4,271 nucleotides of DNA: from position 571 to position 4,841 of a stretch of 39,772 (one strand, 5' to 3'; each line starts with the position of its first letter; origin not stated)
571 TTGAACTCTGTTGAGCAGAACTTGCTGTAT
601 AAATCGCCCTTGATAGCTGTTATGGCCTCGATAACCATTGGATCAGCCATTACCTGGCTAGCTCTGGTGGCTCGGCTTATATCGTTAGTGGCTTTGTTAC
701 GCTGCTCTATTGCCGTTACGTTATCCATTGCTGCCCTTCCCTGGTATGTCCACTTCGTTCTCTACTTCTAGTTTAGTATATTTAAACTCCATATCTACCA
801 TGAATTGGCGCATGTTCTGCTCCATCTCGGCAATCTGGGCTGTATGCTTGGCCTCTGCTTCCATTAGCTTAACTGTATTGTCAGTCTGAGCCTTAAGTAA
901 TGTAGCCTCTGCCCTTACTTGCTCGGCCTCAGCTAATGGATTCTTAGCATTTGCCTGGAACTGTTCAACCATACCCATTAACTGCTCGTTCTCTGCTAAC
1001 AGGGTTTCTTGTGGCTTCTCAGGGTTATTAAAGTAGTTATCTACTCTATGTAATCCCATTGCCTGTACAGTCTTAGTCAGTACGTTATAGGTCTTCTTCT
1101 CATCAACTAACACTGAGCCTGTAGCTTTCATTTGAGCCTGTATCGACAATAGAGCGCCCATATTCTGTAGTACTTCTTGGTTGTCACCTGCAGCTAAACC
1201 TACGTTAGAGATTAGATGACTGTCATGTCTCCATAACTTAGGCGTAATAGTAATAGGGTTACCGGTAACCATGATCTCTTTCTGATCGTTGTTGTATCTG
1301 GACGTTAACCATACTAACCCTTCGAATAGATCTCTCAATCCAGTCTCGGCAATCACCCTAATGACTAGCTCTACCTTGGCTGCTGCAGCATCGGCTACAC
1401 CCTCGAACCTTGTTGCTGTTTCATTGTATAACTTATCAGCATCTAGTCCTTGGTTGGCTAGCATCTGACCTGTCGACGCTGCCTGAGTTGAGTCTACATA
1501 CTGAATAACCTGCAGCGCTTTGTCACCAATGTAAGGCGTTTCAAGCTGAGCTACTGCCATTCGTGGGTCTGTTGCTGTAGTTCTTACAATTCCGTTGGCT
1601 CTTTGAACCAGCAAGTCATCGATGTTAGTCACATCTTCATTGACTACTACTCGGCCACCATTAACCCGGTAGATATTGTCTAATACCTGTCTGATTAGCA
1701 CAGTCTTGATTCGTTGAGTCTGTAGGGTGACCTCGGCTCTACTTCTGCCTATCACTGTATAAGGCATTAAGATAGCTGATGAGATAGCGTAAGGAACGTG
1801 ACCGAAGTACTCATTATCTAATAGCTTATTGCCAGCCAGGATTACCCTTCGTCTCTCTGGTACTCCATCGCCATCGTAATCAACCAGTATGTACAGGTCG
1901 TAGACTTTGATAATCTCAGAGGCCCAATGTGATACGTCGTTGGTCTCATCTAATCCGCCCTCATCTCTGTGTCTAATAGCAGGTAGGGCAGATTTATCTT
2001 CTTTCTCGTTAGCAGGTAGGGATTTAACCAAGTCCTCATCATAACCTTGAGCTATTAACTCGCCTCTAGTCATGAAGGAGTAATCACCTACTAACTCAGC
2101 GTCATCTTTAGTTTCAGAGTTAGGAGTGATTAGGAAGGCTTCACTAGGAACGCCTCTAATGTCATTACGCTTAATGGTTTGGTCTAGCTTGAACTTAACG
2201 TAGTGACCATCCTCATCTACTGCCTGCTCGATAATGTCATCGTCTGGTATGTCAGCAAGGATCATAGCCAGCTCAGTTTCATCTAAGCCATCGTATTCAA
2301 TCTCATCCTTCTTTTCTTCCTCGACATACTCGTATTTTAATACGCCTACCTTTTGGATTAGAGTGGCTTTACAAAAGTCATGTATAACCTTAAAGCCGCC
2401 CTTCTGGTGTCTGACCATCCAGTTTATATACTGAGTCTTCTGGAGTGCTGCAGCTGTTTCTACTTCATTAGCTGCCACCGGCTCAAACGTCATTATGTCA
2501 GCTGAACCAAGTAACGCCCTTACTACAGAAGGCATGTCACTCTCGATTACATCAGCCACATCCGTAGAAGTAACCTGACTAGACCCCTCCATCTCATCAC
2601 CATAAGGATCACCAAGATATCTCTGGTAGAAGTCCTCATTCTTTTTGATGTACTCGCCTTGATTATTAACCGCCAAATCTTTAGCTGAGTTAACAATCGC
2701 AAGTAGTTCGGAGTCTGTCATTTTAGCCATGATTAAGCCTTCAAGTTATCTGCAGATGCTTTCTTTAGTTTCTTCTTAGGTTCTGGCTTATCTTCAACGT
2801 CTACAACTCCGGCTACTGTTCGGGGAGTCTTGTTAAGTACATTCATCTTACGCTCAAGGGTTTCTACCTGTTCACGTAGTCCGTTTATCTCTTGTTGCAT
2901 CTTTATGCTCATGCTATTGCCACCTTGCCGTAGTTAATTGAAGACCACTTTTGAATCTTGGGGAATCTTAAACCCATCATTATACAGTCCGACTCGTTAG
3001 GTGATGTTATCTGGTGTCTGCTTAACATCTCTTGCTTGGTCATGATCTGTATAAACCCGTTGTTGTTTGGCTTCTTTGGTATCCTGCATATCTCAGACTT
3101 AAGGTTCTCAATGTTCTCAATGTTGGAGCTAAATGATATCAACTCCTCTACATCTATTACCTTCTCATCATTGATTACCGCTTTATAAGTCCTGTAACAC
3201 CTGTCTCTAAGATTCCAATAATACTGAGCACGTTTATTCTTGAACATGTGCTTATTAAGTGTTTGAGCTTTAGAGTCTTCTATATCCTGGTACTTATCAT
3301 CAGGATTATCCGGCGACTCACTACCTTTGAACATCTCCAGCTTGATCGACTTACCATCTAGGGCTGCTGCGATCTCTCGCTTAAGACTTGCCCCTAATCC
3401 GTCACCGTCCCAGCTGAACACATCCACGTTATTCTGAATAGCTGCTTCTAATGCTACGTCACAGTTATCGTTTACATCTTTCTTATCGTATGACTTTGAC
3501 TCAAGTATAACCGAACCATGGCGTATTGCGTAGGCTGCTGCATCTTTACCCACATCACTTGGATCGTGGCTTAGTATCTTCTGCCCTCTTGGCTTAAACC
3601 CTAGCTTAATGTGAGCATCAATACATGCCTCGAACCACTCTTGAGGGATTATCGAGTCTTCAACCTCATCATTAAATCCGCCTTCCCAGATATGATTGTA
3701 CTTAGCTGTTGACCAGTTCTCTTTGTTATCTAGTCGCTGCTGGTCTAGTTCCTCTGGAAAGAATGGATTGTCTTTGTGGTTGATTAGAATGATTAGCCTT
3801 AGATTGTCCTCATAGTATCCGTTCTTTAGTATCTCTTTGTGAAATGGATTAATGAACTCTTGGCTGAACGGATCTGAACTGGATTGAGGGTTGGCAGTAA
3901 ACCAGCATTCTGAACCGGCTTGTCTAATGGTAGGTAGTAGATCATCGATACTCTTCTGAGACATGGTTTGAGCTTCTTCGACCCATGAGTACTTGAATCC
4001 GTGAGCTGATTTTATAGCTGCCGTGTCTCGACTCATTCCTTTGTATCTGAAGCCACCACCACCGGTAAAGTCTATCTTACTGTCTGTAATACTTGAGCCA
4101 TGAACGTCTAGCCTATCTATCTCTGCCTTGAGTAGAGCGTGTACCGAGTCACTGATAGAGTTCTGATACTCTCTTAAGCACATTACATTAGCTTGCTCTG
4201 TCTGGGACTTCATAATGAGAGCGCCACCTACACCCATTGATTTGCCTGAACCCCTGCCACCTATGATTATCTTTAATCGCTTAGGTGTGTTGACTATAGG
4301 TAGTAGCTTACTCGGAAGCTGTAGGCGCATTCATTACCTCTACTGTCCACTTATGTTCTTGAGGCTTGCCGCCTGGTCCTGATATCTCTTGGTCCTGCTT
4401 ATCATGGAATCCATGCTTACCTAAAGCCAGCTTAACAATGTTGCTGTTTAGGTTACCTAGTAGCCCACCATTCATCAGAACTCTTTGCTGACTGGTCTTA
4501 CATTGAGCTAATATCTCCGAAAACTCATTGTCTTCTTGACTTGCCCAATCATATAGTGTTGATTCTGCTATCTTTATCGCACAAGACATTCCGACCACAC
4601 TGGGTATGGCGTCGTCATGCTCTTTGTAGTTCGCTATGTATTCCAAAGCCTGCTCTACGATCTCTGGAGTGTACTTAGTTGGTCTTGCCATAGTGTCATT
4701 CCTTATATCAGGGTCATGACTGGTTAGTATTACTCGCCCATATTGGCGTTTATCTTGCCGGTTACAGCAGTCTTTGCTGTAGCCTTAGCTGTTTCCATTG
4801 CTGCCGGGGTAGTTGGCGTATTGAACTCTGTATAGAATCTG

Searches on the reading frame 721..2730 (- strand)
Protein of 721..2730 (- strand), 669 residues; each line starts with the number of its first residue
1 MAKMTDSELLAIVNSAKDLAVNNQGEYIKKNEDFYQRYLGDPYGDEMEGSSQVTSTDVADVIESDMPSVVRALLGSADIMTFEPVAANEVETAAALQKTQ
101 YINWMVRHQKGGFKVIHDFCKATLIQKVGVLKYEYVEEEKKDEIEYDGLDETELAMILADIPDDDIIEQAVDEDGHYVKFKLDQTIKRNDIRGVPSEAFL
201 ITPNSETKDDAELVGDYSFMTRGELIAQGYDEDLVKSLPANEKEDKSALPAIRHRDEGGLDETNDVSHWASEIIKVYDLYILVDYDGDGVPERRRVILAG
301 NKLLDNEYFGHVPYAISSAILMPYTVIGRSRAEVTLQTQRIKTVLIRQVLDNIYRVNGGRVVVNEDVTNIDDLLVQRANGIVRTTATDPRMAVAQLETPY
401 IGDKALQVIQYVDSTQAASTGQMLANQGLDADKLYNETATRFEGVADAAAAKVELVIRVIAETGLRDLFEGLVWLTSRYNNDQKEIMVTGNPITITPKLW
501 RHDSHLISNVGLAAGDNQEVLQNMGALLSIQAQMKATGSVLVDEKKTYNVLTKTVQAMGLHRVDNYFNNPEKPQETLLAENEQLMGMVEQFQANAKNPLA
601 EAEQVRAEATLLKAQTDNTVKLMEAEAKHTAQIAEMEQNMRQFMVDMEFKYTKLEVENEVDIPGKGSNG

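Call 12: search_protein_families(library=pfam, proteins=[window:721-2730:-], max_evalue=0.01)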
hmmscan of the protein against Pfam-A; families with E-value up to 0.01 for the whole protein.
window:721-2730:- (669 aa): 1 family
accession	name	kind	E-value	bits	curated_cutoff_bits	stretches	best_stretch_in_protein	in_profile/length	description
PF23899.1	SU10_portal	-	1.7e-143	479.6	30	1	10-615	2-591/593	Phage SU10 portal protein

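Call 18: search_dna_similar(query=window:721-2730:-, collection=phages, mode=protein, max_rows=15)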
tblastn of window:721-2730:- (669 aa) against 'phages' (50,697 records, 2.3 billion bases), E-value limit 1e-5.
Records with a match: 293; places in all: 295; records where one place covers at least 80% of the query: 273.
Best place of each record, by identity: <60% 293.
By first word of the organism name: Pseudomonas 105; Escherichia 94; Vibrio 19; Aeromonas 11; Proteus 8; Sulfitobacter 7; Cronobacter 7; Caudoviricetes 6; Rhizobium 5; Alteromonas 5; and 18 more.
By host as written in the record: Escherichia coli 52; Pseudomonas aeruginosa 39; - 24; Pseudomonas aeruginosa PAO1 16; Aeromonas hydrophila 9; Pseudomonas sp. 7; Vibrio parahaemolyticus 7; Sulfitobacter sp. CB2047 6; and 85 more.
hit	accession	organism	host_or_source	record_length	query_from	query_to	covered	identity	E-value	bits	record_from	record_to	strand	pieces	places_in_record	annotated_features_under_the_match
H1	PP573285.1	Pseudomonas phage vB_PaeP_SIIA-P2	Pseudomonas aeruginosa 7-61-29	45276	4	659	98%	30.6%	3e-73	263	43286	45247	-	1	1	portal (connector) protein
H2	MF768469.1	Pseudomonas phage SL4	Pseudomonas aeruginosa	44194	12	659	97%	30.8%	1e-73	265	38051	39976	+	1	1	putative portal protein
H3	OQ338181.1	Pseudomonas phage HMGUpa2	Pseudomonas aeruginosa DSM 50071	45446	12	659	97%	30.8%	1e-73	265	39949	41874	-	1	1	portal (connector) protein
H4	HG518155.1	Pseudomonas phage TL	Pseudomonas aeruginosa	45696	12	659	97%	30.8%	1e-73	265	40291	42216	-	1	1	gp63: portal protein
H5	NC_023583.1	Pseudomonas phage TL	Pseudomonas aeruginosa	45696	12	659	97%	30.8%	1e-73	265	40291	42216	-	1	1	gp63: portal protein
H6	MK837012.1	Pseudomonas virus Pa223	Pseudomonas aeruginosa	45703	12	659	97%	30.8%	1e-73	265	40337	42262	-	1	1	portal (connector) protein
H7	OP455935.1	Pseudomonas phage Ka1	Baikal Lake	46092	12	659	97%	30.8%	1e-73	265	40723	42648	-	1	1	portal protein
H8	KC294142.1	Pseudomonas phage PaP4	Pseudomonas aeruginosa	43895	12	659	97%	30.8%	2e-73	264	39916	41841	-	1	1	portal protein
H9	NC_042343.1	Pseudomonas phage PaP4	Pseudomonas aeruginosa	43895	12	659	97%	30.8%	2e-73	264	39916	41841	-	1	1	portal protein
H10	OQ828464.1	Pseudomonas phage PA_CQ9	Pseudomomas aeruginosa PAO1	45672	12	659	97%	30.8%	4e-73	263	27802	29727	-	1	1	portal connector protein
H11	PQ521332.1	Pseudomonas phage vB_PaeP_1647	Pseudomonas aeruginosa PAO1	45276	12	659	97%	30.7%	2e-73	264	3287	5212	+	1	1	record has no annotation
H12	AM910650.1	Bruynoghevirus LUZ24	Pseudomonas aeruginosa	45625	12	659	97%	30.7%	2e-73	264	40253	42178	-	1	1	gp65: portal protein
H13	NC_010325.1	Bruynoghevirus LUZ24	Pseudomonas aeruginosa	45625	12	659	97%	30.7%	2e-73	264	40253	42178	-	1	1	gp65: portal protein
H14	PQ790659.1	Pseudomonas phage Clew-3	Pseudomonas aeruginosa strain PAO1 ...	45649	12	659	97%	30.7%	4e-73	263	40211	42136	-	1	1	portal protein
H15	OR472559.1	Pseudomonas phage Arefeen1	Pseudomonas aeruginosa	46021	12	659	97%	30.7%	4e-73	263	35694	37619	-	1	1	portal protein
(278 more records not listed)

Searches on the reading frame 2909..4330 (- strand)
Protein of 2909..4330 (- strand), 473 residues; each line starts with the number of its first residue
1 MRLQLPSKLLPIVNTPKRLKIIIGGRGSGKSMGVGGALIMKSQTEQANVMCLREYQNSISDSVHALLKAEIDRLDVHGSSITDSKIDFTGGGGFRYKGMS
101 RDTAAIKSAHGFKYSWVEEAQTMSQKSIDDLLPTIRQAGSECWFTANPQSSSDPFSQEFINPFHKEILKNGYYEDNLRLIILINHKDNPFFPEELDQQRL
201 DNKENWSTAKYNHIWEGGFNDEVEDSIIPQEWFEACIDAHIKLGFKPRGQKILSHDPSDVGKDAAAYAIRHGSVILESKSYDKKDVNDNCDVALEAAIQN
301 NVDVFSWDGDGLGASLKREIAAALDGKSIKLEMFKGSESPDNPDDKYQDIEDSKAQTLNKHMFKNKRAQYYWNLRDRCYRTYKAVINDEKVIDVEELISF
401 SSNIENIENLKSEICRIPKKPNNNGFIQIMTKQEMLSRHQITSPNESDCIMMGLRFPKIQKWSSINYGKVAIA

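Call 12: search_protein_families(library=pfam, proteins=[window:2909-4330:-], max_evalue=0.01)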
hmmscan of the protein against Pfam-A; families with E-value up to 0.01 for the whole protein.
window:2909-4330:- (473 aa): 2 families
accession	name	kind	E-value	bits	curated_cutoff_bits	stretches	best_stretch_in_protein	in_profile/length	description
PF04466.19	Terminase_3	-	5.6e-36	124.4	23.2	1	18-217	3-200/201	Phage terminase large subunit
PF03237.21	Terminase_6N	-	0.0026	17.9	22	1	21-234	1-214/215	Terminase large subunit, T4likevirus-type, N-terminal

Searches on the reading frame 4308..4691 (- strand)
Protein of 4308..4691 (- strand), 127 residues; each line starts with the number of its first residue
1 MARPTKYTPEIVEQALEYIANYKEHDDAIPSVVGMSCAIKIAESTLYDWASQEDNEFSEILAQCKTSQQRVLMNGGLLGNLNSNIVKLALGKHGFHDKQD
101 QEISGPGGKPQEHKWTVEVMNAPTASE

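Call 74: search_protein_families(library=pfam, proteins=[window:4308-4691:-], max_evalue=0.01)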
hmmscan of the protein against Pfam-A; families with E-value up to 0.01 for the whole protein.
window:4308-4691:- (127 aa): 1 family
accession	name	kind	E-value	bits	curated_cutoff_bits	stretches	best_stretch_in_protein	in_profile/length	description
PF16677.11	GP3_package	-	2.2e-20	73.2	29.4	1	3-100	2-104/105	DNA-packaging protein gp3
